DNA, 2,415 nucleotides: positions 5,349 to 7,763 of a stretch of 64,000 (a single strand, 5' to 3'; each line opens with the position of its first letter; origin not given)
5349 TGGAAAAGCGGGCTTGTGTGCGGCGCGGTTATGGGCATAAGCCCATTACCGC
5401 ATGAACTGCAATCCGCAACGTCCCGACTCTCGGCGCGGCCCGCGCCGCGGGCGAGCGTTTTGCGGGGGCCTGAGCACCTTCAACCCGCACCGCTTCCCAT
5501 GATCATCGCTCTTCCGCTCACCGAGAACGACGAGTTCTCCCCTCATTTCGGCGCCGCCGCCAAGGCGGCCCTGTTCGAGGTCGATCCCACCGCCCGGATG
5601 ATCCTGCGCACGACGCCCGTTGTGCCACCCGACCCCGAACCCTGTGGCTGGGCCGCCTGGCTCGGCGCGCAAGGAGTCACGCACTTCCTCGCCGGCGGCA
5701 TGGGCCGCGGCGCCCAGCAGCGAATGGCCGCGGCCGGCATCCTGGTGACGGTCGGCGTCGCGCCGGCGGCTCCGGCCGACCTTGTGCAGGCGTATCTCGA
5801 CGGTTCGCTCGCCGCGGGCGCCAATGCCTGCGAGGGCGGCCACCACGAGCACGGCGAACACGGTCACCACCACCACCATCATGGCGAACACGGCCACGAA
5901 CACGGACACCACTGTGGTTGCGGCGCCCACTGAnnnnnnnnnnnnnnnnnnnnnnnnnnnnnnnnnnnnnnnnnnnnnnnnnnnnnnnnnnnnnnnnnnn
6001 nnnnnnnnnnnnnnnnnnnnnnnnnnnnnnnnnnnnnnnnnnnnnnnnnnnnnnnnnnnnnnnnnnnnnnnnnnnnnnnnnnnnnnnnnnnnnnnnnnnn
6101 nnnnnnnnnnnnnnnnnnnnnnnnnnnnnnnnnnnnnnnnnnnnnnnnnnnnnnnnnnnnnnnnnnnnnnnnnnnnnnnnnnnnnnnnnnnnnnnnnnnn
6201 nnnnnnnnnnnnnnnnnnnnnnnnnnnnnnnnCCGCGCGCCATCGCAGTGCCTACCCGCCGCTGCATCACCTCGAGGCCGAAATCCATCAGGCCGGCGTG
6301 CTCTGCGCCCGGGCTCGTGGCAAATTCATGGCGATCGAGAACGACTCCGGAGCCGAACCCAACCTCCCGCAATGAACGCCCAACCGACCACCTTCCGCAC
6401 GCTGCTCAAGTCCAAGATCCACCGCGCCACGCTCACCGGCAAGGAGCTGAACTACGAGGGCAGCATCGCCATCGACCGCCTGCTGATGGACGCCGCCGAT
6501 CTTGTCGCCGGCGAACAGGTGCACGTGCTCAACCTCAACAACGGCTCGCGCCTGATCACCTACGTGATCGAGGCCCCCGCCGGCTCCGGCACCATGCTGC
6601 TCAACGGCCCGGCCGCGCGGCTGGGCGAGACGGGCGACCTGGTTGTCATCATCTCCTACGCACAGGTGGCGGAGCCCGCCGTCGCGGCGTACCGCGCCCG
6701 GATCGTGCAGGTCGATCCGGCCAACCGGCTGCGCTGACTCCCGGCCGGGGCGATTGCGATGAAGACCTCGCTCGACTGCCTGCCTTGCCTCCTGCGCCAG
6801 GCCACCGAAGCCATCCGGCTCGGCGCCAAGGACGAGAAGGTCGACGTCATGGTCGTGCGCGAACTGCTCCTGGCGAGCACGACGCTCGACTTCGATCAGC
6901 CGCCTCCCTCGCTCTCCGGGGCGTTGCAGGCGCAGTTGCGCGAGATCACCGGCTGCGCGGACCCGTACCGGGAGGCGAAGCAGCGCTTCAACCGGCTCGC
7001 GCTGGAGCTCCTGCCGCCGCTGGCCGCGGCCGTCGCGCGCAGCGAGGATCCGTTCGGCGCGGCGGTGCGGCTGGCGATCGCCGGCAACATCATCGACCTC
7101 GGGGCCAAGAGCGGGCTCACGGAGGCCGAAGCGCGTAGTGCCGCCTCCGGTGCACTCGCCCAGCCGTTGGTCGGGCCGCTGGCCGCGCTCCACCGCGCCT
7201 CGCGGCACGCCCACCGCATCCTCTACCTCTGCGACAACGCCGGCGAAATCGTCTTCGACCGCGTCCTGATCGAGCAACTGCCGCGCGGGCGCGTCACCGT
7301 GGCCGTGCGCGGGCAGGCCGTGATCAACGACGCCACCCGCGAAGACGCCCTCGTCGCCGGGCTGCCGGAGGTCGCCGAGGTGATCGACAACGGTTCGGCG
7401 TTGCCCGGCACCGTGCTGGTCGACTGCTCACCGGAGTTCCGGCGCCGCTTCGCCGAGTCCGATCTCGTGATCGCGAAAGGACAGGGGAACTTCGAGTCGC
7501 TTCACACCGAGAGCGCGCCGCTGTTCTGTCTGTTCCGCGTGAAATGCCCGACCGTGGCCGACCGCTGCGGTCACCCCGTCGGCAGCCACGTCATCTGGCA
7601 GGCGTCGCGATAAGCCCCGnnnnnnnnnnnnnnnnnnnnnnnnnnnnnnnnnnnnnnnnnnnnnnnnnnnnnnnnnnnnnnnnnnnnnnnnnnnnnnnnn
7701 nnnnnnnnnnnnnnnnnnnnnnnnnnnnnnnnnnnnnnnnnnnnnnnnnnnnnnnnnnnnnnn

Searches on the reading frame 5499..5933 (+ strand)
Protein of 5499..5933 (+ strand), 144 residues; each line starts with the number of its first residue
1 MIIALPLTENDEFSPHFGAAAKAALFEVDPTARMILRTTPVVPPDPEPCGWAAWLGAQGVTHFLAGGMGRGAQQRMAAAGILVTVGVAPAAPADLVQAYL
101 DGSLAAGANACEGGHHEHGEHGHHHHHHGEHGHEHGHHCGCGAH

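Call 10: search_protein_families(library=pfam, proteins=[window:5499-5933:+], max_evalue=0.01)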
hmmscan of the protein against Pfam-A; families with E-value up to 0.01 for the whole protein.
window:5499-5933:+ (144 aa): 1 family
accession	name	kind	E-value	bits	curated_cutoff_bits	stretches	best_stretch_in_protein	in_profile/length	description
PF02579.22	Nitro_FeMo-Co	-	3.2e-12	47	26.3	1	11-100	3-93/94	Dinitrogenase iron-molybdenum cofactor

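Call 47: search_protein_families(library=ncbifam, proteins=[window:5499-5933:+], max_evalue=0.001)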
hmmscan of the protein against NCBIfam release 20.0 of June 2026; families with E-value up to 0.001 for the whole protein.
window:5499-5933:+ (144 aa): 1 family
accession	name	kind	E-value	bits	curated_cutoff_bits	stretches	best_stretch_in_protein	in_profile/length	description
NF041136.1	MrpORP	equivalog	4.6e-18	65.6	450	1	1-104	265-365/365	iron-sulfur cluster carrier protein MrpORP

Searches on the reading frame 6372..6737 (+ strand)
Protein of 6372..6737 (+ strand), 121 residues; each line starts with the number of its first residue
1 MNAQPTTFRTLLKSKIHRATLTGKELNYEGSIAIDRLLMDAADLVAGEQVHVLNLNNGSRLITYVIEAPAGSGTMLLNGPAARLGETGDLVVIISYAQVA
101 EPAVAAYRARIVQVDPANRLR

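Call 10: search_protein_families(library=pfam, proteins=[window:6372-6737:+], max_evalue=0.01)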
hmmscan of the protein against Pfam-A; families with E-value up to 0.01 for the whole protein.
window:6372-6737:+ (121 aa): 1 family
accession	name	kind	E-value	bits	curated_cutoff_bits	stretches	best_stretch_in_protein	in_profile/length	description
PF02261.22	Asp_decarbox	-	1.6e-42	144.5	25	1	9-120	3-114/115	Aspartate decarboxylase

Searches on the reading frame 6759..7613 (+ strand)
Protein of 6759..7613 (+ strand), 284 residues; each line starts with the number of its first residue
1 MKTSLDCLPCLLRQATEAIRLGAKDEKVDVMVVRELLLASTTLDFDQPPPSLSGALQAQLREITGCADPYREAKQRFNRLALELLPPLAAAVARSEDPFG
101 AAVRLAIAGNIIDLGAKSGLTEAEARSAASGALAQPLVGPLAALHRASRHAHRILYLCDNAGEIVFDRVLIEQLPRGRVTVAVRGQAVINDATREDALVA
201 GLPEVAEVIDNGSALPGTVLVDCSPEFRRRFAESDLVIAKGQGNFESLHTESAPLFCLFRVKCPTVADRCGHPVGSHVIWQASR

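Call 10: search_protein_families(library=pfam, proteins=[window:6759-7613:+], max_evalue=0.01)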
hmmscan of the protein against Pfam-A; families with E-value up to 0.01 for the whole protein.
window:6759-7613:+ (284 aa): 1 family
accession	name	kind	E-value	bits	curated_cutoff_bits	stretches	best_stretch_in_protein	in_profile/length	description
PF01937.24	ARMT1-like_dom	-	9.4e-63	212.7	25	1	4-277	2-310/311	Damage-control phosphatase ARMT1-like domain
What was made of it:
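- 5499..8727 (+): Candidate target operon 1: His-rich NifX-like (5499-5933), 4HBT thioesterase (5881-6375), PanD (6372-6737), ARMT1/DUF89 (6759-7613), C_GCAxxG (7982-8353) and PNPOx (8350-8727). Pfam (call 10).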
